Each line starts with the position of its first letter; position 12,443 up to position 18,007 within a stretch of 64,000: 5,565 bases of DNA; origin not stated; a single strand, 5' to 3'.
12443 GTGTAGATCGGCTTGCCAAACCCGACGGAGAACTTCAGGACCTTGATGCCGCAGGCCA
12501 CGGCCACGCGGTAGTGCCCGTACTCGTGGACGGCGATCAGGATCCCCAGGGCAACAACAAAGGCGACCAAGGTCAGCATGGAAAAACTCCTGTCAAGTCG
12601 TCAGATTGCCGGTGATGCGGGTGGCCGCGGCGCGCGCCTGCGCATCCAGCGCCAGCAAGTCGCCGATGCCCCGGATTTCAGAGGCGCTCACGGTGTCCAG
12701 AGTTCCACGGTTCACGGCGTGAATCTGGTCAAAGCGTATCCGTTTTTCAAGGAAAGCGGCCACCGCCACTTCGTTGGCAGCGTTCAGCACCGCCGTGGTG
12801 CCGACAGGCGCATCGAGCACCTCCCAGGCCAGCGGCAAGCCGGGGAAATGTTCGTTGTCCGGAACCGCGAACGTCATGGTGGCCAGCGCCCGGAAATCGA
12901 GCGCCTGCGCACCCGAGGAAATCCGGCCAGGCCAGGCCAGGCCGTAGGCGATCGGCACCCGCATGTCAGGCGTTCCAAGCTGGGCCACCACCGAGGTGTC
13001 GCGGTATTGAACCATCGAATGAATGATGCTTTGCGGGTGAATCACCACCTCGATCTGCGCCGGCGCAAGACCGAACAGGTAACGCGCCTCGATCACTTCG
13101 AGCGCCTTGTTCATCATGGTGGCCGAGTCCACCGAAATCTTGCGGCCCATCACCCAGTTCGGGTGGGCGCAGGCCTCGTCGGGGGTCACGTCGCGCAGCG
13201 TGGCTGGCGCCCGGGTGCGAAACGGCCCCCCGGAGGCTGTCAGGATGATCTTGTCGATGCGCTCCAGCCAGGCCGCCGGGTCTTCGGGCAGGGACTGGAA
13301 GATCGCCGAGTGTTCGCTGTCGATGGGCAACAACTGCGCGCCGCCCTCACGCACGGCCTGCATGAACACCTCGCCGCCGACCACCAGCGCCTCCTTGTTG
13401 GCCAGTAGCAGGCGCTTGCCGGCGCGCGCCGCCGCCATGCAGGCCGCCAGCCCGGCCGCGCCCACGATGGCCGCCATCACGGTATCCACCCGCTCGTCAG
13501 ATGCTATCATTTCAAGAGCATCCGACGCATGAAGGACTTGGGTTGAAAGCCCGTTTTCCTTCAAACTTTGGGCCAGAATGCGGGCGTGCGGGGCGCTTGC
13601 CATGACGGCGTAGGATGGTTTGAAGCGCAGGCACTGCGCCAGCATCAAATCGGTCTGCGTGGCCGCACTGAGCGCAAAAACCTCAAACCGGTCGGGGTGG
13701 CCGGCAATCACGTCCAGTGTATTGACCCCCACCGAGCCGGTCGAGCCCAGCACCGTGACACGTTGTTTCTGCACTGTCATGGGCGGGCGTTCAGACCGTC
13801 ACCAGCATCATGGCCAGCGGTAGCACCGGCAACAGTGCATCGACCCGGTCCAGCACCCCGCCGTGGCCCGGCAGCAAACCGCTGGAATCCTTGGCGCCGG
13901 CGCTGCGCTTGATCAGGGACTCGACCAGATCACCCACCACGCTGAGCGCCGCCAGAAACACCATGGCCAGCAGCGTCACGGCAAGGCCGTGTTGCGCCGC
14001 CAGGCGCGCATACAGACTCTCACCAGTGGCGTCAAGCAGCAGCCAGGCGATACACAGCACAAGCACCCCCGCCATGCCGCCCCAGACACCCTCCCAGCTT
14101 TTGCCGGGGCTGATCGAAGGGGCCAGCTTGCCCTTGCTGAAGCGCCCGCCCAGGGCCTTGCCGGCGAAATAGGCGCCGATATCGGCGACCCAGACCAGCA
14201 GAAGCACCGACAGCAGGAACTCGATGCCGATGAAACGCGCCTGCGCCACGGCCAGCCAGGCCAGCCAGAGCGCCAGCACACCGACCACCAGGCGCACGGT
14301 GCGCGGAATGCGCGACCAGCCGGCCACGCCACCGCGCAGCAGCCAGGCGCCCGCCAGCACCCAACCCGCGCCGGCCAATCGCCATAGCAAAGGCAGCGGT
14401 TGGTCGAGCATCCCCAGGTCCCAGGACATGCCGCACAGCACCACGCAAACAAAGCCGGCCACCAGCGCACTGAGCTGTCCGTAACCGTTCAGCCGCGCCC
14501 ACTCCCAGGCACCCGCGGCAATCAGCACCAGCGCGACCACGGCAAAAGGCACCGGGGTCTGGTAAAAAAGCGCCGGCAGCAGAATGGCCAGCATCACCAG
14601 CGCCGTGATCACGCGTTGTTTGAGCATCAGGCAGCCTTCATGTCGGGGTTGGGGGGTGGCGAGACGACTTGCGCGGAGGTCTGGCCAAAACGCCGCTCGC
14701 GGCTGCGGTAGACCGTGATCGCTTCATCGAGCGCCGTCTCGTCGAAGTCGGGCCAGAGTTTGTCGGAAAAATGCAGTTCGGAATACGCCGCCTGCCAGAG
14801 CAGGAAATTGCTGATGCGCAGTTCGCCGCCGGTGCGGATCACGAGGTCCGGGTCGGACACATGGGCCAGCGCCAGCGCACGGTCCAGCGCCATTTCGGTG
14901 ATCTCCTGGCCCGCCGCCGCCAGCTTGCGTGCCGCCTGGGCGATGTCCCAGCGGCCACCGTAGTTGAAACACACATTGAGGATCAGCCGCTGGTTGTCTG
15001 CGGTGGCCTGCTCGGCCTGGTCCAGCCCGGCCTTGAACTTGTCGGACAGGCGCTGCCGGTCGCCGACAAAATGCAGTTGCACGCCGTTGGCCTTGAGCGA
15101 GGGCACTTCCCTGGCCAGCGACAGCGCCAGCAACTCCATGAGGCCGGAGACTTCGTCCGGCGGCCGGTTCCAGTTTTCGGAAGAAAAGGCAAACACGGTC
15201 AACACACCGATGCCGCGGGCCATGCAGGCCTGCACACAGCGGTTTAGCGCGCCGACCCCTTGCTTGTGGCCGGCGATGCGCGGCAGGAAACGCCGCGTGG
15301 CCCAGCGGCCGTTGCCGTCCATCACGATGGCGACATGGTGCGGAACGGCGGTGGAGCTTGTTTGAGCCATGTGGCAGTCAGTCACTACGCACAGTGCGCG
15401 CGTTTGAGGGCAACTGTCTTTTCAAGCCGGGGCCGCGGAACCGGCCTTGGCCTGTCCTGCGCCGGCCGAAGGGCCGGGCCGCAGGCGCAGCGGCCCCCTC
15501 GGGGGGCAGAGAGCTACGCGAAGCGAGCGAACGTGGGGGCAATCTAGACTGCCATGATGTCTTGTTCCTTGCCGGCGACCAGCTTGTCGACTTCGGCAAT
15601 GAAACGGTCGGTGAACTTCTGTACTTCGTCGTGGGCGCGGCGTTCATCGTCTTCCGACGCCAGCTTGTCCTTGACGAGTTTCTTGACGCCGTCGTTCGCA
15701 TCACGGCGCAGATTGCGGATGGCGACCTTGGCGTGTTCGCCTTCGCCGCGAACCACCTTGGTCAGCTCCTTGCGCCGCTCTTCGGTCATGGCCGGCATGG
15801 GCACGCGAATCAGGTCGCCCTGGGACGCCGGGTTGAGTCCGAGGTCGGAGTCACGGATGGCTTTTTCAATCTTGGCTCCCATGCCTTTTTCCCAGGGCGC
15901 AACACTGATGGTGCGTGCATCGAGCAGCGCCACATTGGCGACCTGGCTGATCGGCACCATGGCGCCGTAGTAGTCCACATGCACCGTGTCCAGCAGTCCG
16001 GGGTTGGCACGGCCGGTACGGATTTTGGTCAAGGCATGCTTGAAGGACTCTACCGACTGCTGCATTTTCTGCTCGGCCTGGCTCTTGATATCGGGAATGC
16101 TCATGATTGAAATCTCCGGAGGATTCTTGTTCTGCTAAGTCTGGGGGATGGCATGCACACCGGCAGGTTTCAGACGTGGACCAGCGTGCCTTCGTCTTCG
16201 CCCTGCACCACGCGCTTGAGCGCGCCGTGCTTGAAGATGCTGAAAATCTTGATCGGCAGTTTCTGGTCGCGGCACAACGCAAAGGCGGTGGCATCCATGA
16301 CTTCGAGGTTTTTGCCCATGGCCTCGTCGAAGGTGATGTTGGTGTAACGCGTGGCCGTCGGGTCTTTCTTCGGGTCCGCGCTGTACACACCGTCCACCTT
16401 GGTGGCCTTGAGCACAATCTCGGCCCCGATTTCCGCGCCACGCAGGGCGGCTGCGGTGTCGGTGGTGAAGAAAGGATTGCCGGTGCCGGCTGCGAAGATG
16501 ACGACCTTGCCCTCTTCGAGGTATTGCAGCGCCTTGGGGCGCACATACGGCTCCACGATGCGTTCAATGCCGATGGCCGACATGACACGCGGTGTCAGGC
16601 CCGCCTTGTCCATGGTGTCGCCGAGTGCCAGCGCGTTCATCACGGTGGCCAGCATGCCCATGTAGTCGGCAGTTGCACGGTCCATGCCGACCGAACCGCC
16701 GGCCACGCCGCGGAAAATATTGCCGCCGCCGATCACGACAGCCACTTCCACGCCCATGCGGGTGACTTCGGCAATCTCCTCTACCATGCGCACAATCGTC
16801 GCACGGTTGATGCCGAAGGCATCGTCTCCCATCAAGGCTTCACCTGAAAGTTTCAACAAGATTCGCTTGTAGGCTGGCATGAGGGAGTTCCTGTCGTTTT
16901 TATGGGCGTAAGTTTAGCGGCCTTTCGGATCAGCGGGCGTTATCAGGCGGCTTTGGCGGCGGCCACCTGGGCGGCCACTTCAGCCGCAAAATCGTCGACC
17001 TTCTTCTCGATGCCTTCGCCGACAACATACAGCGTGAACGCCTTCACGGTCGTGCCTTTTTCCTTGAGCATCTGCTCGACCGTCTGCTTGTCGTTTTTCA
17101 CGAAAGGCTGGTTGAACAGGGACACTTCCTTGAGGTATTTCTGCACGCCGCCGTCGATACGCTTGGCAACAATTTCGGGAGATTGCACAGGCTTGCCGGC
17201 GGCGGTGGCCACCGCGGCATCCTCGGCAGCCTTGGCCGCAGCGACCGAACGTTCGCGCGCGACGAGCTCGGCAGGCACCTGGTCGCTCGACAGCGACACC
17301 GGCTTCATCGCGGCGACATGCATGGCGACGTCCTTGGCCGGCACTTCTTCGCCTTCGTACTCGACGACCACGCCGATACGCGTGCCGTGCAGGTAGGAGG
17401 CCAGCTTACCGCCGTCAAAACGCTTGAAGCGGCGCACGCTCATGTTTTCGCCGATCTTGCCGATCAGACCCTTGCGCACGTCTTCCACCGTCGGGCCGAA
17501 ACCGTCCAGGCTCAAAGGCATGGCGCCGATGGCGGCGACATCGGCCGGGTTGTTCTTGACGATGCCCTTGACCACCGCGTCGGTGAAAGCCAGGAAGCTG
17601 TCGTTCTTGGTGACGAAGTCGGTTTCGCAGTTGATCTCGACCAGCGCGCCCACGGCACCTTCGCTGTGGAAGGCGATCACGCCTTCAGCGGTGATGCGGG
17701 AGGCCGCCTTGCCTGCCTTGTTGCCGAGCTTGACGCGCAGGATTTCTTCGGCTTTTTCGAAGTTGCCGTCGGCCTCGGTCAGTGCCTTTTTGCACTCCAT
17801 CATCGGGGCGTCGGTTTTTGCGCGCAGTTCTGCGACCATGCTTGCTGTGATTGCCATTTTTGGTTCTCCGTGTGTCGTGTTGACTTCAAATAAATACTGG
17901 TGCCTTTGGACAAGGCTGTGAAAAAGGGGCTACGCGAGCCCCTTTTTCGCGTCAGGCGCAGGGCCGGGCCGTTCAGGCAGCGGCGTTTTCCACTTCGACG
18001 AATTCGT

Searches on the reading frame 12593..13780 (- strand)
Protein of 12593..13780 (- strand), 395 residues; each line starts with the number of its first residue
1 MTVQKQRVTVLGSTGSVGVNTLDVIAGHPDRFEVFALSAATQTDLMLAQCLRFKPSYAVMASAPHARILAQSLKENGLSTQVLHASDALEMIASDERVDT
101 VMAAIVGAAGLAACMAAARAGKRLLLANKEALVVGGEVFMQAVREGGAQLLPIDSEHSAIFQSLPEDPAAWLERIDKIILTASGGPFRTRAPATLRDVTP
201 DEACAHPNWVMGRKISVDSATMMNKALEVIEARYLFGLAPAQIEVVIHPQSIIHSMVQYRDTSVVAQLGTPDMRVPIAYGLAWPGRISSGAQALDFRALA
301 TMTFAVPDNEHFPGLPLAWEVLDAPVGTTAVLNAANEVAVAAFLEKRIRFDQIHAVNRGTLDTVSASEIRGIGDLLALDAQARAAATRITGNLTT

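Call 13: search_protein_families(library=pfam, proteins=[window:12593-13780:-])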
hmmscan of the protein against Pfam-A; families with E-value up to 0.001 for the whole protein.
window:12593-13780:- (395 aa): 3 families
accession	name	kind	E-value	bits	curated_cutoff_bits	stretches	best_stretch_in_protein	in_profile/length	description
PF02670.22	DXP_reductoisom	-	2.3e-42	145.2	21.7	1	8-136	1-129/129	1-deoxy-D-xylulose 5-phosphate reductoisomerase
PF08436.17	DXP_redisom_C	-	7.9e-37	125.7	26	1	150-236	1-84/84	1-deoxy-D-xylulose 5-phosphate reductoisomerase C-terminal domain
PF13288.12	DXPR_C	-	1.8e-34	118.9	27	1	268-384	1-114/115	DXP reductoisomerase C-terminal domain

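Call 16: search_solved_structures(query=window:12593-13780:-, show_alignments=2, max_evalue=1e-30)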
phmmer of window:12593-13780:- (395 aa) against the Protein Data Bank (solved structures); distinct sequences matched with E-value up to 1e-30: 29.
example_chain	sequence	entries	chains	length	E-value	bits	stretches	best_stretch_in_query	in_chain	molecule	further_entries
3r0i_A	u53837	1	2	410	2.8e-123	414.9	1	6-388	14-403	1-deoxy-D-xylulose 5-phosphate reductoisomerase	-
1q0h_A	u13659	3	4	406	2.8e-123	414.8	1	6-388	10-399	1-deoxy-D-xylulose 5-phosphate reductoisomerase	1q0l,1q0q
1k5h_A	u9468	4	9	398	3.3e-123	414.6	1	7-388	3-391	1-deoxy-D-xylulose-5-phosphate reductoisomerase | 1-deoxy-D-xylulose 5-phosphate reductoisomerase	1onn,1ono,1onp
3anl_A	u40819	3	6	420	3.3e-123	414.6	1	6-388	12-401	1-deoxy-D-xylulose 5-phosphate reductoisomerase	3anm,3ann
2egh_A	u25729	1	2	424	3.4e-123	414.6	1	6-388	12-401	1-deoxy-D-xylulose 5-phosphate reductoisomerase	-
1t1r_A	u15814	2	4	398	3.6e-123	414.5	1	7-388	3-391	1-deoxy-D-xylulose 5-phosphate reductoisomerase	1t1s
1jvs_A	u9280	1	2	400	3.6e-123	414.5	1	7-388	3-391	1-deoxy-D-xylulose 5-phosphate reductoisomerase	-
3iie_A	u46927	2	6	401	2.7e-119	401.8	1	6-393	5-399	1-deoxy-D-xylulose 5-phosphate reductoisomerase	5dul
5krr_A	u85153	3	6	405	2.1e-113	382.4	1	6-389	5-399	1-deoxy-D-xylulose 5-phosphate reductoisomerase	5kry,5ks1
5kqo_A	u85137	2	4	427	2.4e-113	382.2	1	6-389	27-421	1-deoxy-D-xylulose 5-phosphate reductoisomerase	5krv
4zn6_A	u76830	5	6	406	4.5e-104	351.7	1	6-388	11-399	1-deoxy-D-xylulose 5-phosphate reductoisomerase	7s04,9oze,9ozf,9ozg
1r0k_A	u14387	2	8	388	2.5e-100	339.4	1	4-389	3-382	1-deoxy-D-xylulose 5-phosphate reductoisomerase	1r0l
4zqg_A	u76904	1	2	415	2.7e-96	326.1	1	6-366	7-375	1-deoxy-D-xylulose 5-phosphate reductoisomerase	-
4zqe_A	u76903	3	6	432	3.1e-96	325.9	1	6-366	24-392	1-deoxy-D-xylulose 5-phosphate reductoisomerase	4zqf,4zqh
3zhx_A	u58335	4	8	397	4.2e-78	266.2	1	6-388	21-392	1-DEOXY-D-XYLULOSE 5-PHOSPHATE REDUCTOISOMERASE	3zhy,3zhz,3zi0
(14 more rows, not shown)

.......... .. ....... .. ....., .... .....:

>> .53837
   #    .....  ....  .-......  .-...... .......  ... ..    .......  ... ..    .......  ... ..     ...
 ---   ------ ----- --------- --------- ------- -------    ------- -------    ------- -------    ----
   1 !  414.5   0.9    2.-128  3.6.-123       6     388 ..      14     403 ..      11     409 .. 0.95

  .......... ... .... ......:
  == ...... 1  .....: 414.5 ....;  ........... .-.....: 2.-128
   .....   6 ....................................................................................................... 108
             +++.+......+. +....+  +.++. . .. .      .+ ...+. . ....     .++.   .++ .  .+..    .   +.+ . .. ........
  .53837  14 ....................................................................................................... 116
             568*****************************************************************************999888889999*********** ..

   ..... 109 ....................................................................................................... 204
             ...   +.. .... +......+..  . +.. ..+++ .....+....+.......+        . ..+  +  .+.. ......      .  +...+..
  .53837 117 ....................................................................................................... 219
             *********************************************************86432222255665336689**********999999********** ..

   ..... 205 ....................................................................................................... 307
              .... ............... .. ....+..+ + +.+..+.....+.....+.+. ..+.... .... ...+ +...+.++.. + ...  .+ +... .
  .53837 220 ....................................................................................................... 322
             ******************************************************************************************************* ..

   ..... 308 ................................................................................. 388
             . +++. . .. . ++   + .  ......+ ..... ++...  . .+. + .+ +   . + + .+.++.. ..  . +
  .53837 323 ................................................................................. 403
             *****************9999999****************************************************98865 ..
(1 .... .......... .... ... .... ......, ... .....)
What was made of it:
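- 13499..13570 (+): Weaker element copy inside dxr (12593-13780, -), residues ~73-93 (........). Gap-free vs E. coli Dxr (call 16).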

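Call 32: find_related_loci(query=window:12593-13780:-, collection=metagenome_contigs, flank=10000)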
Query window:12593-13780:- (395 aa) in metagenome_contigs; peptide patterns used: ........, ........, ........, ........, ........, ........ (x = any residue, [..] = any of these).
600 stretches matched a pattern (row limit reached: there are more); 584 encode a relative of the query (tblastn E <= 1e-3); the best 80 are kept; 80 distinct loci.
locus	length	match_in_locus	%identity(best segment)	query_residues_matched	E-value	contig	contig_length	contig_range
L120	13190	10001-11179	81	1-393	0e+0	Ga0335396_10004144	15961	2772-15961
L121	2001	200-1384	79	1-395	0e+0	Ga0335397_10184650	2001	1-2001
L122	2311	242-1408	78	1-389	0e+0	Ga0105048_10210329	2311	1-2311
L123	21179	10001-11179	81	1-393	0e+0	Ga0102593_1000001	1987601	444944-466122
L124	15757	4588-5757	77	4-393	0e+0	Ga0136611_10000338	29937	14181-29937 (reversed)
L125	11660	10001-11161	79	1-387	0e+0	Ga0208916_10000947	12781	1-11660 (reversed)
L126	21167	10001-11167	77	5-393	0e+0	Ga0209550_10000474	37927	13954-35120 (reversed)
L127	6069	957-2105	79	5-387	0e+0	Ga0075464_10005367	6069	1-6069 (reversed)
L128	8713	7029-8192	78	6-393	0e+0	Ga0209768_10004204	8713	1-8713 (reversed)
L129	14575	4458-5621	77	6-393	0e+0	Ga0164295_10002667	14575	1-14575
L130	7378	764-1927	76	3-386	0e+0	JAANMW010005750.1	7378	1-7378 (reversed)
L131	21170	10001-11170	76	3-388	0e+0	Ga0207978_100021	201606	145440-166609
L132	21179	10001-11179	75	5-393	0e+0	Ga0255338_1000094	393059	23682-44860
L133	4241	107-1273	75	5-389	0e+0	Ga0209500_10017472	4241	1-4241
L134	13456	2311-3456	75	5-382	0e+0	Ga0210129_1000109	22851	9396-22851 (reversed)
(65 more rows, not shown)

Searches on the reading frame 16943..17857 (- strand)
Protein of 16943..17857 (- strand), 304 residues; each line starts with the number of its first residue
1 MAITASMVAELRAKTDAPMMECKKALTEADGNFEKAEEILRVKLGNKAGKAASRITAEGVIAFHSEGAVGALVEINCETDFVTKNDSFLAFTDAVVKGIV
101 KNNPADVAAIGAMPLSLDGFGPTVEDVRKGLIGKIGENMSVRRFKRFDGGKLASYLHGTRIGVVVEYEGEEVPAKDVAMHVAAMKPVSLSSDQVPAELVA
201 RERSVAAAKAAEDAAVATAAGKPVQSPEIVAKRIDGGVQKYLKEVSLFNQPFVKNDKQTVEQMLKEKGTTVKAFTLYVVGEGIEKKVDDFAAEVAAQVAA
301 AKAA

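Call 80: search_protein_families(library=pfam, proteins=[window:16943-17857:-], max_evalue=0.00001)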
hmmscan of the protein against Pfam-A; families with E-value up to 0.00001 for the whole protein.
window:16943-17857:- (304 aa): 1 family
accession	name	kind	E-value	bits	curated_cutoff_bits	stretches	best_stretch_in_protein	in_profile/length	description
PF00889.24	EF_TS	-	5.6e-63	212.6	27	1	70-281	1-204/204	Elongation factor TS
